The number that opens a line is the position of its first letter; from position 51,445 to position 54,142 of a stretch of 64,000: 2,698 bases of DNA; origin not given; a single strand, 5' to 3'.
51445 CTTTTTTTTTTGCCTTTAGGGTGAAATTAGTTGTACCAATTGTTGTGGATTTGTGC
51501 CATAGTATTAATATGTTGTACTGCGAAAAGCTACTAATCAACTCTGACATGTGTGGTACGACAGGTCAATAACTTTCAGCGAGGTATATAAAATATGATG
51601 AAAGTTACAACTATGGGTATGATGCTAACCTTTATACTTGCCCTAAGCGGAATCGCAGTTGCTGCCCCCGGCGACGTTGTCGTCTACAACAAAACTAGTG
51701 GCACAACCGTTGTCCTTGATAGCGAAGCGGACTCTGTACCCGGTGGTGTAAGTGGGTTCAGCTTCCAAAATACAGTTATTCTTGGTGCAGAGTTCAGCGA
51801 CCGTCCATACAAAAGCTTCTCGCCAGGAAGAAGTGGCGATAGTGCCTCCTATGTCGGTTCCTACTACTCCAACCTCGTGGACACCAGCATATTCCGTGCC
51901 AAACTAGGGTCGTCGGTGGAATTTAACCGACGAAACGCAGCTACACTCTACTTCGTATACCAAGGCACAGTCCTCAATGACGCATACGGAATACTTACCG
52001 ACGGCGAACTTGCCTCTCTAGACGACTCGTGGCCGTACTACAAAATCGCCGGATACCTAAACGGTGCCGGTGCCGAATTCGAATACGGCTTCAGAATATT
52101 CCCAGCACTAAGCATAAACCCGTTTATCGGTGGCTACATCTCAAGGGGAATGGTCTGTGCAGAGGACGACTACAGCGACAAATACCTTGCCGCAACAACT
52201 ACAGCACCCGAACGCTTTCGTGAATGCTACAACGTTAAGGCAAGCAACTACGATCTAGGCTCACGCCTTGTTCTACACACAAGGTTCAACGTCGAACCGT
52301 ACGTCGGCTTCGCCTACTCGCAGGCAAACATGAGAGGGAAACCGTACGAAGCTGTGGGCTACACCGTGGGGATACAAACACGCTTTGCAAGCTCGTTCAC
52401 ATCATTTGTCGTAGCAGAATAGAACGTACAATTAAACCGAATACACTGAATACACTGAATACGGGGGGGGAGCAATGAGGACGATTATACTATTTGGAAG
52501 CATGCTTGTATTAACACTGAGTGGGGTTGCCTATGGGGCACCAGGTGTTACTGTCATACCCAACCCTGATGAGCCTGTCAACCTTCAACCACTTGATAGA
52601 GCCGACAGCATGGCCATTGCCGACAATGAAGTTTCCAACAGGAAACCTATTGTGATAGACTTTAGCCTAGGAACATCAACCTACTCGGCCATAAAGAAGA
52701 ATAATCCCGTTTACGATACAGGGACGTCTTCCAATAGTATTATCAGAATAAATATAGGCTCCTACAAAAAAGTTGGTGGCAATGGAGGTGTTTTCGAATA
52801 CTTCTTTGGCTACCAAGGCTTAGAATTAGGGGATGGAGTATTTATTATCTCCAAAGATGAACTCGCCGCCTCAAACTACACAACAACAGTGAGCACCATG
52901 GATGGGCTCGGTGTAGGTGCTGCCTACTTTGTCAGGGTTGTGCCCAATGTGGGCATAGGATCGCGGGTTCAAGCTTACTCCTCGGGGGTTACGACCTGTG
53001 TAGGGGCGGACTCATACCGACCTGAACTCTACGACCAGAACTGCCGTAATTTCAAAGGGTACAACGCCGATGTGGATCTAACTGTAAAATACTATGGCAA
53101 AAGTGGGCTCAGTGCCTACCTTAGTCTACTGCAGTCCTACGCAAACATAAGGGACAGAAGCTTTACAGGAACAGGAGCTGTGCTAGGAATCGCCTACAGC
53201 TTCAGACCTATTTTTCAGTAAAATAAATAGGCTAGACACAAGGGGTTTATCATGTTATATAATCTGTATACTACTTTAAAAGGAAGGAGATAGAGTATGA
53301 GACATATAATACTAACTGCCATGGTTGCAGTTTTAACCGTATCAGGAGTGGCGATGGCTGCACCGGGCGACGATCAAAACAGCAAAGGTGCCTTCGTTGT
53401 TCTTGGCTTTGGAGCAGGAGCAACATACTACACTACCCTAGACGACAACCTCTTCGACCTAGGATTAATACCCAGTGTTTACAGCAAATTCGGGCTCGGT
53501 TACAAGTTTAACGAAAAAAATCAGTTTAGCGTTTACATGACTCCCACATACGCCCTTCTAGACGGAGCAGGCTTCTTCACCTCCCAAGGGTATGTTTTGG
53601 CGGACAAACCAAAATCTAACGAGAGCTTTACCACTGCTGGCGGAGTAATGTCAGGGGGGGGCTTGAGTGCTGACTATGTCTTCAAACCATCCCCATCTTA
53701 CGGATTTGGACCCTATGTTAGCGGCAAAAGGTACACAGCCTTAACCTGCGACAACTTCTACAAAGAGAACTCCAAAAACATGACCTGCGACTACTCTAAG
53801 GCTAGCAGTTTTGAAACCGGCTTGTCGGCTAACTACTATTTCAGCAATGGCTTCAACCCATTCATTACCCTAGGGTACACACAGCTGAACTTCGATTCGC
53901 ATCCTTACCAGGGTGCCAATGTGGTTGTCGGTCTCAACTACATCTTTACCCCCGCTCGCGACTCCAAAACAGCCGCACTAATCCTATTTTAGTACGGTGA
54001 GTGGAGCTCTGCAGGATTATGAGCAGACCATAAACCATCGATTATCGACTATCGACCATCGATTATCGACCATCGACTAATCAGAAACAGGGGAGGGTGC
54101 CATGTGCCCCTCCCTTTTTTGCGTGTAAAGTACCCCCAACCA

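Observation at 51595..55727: Tandem array of five divergent paralogous secreted beta-rich proteins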

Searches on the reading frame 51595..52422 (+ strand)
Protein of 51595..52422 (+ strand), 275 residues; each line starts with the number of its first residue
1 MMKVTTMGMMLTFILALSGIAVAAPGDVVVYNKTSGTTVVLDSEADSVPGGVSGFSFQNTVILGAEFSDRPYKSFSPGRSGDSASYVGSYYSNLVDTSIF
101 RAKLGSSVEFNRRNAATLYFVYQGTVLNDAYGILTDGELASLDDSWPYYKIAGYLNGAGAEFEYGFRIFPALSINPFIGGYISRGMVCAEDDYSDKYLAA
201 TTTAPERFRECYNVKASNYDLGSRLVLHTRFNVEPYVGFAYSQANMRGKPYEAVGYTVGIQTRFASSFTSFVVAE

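Call 3: search_protein_families(library=pfam, proteins=[window:51595-52422:+], max_evalue=1)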
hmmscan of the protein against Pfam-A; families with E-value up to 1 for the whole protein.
window:51595-52422:+ (275 aa): 0 families

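Call 4: search_protein_families(library=ncbifam, proteins=[window:51595-52422:+], max_evalue=1)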
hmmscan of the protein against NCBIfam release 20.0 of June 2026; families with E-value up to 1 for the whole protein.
window:51595-52422:+ (275 aa): 1 family
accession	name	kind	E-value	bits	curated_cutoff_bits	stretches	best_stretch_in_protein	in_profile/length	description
NF040942.2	hypo_ExtJ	equivalog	0.099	13.1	52.5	1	1-45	1-44/77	selenite/tellurite reduction operon protein ExtJ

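Call 18: find_homologous_proteins(query=A2, max_evalue=0.01)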
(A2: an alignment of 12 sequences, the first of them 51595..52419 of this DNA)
Query A2 (12 sequences) (275 aa, profile of the alignment): 5 proteins with E <= 0.01 among 8000 candidates.
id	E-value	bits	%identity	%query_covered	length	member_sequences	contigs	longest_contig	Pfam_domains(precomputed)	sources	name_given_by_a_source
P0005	1.2e-89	318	100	100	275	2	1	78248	-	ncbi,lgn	-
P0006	1.6e-86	308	82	100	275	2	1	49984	-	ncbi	-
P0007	1.1e-84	302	24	97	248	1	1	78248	-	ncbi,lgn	-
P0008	2.5e-81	291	24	62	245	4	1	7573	-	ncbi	-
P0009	2.7e-53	199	54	98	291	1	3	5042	-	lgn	-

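Call 21: find_encoding_contigs(protein=P0009, flank=10000, max_places=6)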
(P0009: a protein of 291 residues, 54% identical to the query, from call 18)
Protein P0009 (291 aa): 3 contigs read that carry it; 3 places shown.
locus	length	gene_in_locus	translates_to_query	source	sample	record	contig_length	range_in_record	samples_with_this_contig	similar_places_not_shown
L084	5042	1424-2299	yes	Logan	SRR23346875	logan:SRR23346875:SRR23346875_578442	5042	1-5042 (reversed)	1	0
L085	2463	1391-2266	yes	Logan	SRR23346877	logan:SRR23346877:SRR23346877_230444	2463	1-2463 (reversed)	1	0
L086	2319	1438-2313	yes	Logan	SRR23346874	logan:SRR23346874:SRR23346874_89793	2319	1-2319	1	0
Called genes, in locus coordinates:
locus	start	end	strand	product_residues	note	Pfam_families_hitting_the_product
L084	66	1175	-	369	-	PF05222:AlaDh_PNT_N, PF01262:AlaDh_PNT_C, PF01488:Shikimate_DH (weak), PF02826:2-Hacid_dh_C, PF03446:NAD_binding_2 (weak)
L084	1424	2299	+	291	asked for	-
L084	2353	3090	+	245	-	-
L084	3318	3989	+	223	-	-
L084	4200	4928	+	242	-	-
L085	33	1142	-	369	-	PF05222:AlaDh_PNT_N, PF01262:AlaDh_PNT_C, PF01488:Shikimate_DH (weak), PF02826:2-Hacid_dh_C, PF03446:NAD_binding_2 (weak)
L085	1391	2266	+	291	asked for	-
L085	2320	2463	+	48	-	?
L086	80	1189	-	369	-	PF05222:AlaDh_PNT_N, PF01262:AlaDh_PNT_C, PF01488:Shikimate_DH (weak), PF02826:2-Hacid_dh_C, PF03446:NAD_binding_2 (weak)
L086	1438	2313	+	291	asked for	-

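Call 44: search_protein_families(library=pfam, proteins=[P0009, L084:2353-3087:+], max_evalue=1)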
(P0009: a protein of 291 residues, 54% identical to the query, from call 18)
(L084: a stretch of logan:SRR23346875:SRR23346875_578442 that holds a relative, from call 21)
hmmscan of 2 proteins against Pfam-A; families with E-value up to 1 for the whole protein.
P0009 (291 aa): 1 family
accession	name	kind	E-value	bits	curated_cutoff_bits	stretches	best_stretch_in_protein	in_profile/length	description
PF16341.10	DUF4971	-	0.11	12.7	31.3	0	8-63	7-62/141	Domain of unknown function (DUF4971)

L084:2353-3087:+ (245 aa): 1 family
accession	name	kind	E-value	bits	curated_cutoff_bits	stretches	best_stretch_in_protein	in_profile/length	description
PF07823.17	CPDase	-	0.29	11.2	21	1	138-223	71-140/199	Cyclic phosphodiesterase-like protein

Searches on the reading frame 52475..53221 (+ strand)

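Call 3: search_protein_families(library=pfam, proteins=[window:52475-53221:+], max_evalue=1)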
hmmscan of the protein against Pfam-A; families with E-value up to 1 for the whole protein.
window:52475-53221:+ (248 aa): 0 families

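Call 4: search_protein_families(library=ncbifam, proteins=[window:52475-53221:+], max_evalue=1)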
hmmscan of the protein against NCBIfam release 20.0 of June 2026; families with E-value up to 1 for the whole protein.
window:52475-53221:+ (248 aa): 1 family
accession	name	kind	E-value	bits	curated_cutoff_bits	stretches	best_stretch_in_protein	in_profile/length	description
TIGR01212.1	TIGR01212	equivalog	0.092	11.8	180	1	46-96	66-116/302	tRNA modification radical SAM protein MnmL/YtqA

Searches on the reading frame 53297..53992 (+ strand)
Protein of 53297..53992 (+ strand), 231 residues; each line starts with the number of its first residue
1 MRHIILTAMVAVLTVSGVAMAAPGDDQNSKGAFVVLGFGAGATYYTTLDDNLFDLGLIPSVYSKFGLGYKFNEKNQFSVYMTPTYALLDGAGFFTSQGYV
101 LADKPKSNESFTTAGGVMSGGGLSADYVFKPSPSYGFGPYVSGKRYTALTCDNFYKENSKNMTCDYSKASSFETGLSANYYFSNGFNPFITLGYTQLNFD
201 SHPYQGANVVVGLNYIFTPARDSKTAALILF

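Call 3: search_protein_families(library=pfam, proteins=[window:53297-53992:+], max_evalue=1)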
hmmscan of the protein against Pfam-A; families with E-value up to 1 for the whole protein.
window:53297-53992:+ (231 aa): 1 family
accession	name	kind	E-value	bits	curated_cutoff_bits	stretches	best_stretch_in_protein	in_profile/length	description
PF09411.16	PagL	-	0.0038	17.8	23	1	25-79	52-107/136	Lipid A 3-O-deacylase (PagL)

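Call 4: search_protein_families(library=ncbifam, proteins=[window:53297-53992:+], max_evalue=1)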
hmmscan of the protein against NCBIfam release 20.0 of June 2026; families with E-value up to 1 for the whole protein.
window:53297-53992:+ (231 aa): 0 families
